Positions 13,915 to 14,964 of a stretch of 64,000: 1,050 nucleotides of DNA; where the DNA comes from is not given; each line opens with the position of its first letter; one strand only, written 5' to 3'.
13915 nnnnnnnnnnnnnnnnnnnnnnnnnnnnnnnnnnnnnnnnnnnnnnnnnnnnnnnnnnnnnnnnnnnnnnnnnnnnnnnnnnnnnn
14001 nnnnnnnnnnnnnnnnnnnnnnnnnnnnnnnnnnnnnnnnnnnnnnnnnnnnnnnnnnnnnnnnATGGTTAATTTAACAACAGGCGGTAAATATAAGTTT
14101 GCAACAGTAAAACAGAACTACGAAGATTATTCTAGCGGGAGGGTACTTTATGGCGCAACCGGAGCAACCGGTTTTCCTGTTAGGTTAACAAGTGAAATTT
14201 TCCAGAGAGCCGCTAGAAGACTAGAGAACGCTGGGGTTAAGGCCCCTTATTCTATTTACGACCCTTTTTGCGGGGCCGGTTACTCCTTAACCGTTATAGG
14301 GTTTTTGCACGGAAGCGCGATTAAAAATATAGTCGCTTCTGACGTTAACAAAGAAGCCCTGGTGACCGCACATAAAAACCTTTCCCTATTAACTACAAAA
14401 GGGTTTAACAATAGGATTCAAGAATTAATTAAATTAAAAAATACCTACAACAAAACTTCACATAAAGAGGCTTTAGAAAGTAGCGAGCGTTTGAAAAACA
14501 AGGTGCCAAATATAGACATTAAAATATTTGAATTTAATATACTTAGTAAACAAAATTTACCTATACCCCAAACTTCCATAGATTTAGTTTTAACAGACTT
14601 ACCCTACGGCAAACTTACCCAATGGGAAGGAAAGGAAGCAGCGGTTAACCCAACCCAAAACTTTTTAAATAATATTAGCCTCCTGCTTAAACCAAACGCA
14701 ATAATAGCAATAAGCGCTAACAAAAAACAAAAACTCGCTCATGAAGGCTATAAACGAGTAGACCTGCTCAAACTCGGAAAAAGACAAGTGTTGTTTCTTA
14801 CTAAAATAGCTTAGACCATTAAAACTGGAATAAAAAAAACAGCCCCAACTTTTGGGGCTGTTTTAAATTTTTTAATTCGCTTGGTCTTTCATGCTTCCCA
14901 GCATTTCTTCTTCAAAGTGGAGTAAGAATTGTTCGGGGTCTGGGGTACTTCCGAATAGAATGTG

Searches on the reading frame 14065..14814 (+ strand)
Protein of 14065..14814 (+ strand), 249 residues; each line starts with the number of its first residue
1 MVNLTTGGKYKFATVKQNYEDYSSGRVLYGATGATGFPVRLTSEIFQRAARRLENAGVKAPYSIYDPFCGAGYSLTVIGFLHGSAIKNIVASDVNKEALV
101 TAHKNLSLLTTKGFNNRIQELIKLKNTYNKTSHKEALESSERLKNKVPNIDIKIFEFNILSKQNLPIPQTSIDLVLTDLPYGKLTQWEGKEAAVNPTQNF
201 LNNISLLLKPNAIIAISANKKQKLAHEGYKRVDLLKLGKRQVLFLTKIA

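Call 14: search_protein_families(library=pfam, proteins=[window:14065-14814:+])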
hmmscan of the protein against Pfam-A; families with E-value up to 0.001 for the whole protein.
window:14065-14814:+ (249 aa): 3 families
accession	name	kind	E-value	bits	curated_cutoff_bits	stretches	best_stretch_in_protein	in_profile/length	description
PF11599.14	AviRa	-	3.3e-76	256.3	25.7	1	9-240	2-232/232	RRNA methyltransferase AviRa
PF01170.24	UPF0020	-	2e-07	31.4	22.3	0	156-221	106-171/197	RMKL-like, methyltransferase domain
PF13847.12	Methyltransf_31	-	3.7e-06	27.1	27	0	63-220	6-113/145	Methyltransferase domain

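Call 23: find_encoding_contigs(protein=window:14065-14814:+, flank=2500, max_places=10)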
Protein window:14065-14814:+ (249 aa): 2 contigs read that carry it; 2 places shown.
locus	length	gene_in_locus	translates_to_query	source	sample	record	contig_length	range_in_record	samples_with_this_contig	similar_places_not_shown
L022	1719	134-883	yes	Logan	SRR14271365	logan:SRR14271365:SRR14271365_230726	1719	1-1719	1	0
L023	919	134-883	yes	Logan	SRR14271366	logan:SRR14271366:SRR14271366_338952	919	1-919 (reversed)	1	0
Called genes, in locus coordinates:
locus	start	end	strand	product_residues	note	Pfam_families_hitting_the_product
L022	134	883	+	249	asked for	PF11599:AviRa, PF01170:UPF0020 (faint), PF13847:Methyltransf_31 (faint)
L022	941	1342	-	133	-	-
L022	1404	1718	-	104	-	?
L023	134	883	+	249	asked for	PF11599:AviRa, PF01170:UPF0020 (faint), PF13847:Methyltransf_31 (faint)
